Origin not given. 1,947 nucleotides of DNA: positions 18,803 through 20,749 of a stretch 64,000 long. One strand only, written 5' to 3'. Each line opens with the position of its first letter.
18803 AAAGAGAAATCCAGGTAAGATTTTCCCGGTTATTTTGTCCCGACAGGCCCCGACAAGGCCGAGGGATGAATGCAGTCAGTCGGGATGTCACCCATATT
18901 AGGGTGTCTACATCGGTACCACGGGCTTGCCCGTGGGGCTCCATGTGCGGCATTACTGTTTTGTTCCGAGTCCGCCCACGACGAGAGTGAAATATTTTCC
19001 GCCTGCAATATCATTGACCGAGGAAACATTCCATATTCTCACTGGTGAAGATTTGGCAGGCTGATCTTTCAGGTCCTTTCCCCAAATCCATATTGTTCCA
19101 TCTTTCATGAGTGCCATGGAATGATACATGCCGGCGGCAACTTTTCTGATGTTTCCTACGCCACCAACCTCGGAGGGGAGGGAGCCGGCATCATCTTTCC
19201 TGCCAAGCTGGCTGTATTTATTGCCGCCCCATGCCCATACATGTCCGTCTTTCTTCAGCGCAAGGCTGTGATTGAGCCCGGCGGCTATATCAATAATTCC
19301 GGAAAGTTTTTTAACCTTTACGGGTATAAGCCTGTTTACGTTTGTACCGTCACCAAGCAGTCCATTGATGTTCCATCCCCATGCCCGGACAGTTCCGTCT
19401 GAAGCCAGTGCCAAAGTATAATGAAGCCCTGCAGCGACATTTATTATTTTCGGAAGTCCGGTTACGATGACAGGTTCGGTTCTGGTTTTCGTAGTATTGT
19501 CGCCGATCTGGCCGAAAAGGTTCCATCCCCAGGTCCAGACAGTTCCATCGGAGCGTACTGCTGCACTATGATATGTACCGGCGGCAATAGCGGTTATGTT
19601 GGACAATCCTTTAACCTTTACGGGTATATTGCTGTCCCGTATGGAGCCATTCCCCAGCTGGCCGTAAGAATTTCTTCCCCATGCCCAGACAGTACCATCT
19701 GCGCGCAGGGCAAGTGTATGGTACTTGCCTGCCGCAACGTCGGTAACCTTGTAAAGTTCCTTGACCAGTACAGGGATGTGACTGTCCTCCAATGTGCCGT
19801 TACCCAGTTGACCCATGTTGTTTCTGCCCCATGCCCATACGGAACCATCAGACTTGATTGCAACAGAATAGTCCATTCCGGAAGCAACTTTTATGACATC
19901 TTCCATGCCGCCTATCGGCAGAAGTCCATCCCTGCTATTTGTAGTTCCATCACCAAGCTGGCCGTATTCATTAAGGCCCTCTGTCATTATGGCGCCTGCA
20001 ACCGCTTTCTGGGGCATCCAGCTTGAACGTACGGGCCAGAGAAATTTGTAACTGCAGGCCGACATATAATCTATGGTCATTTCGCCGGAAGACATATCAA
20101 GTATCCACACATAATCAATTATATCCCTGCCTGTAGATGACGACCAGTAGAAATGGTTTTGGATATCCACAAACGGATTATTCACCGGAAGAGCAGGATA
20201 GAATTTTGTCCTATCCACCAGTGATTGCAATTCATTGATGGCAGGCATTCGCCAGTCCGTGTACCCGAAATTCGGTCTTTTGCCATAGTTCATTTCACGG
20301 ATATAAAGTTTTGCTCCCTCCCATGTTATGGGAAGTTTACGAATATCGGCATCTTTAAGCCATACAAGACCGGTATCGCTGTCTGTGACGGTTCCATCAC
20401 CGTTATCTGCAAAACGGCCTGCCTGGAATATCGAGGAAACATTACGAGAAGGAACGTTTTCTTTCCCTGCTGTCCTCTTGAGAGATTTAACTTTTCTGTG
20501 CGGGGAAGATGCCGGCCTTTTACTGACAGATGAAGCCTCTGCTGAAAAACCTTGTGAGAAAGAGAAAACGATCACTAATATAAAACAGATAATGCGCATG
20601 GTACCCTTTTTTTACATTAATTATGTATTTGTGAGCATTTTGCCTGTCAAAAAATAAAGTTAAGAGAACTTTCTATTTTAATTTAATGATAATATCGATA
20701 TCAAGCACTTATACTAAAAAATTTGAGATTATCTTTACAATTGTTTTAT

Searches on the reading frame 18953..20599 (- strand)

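Call 15: search_protein_families(library=pfam, proteins=[window:18953-20599:-], max_evalue=0.00001)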
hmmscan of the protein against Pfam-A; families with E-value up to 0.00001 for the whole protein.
window:18953-20599:- (548 aa): 5 families
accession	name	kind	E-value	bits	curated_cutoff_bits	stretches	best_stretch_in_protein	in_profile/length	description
PF25390.1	WD40_RLD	-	1.2e-86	291.7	150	2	202-380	161-346/363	RCC1-like domain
PF00415.24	RCC1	-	2.3e-82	271.8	21.7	5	301-348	1-50/50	Regulator of chromosome condensation (RCC1) repeat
PF13540.12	RCC1_2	-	6.6e-62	204.3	22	6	285-314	1-30/30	Regulator of chromosome condensation (RCC1) repeat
PF07603.17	Lcl_C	-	3e-24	86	34.9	1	69-191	1-117/117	Lcl C-terminal domain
PF25384.1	Alsin_RLD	-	3.7e-20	73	100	1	392-468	233-310/405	Alsin RCC1-like domain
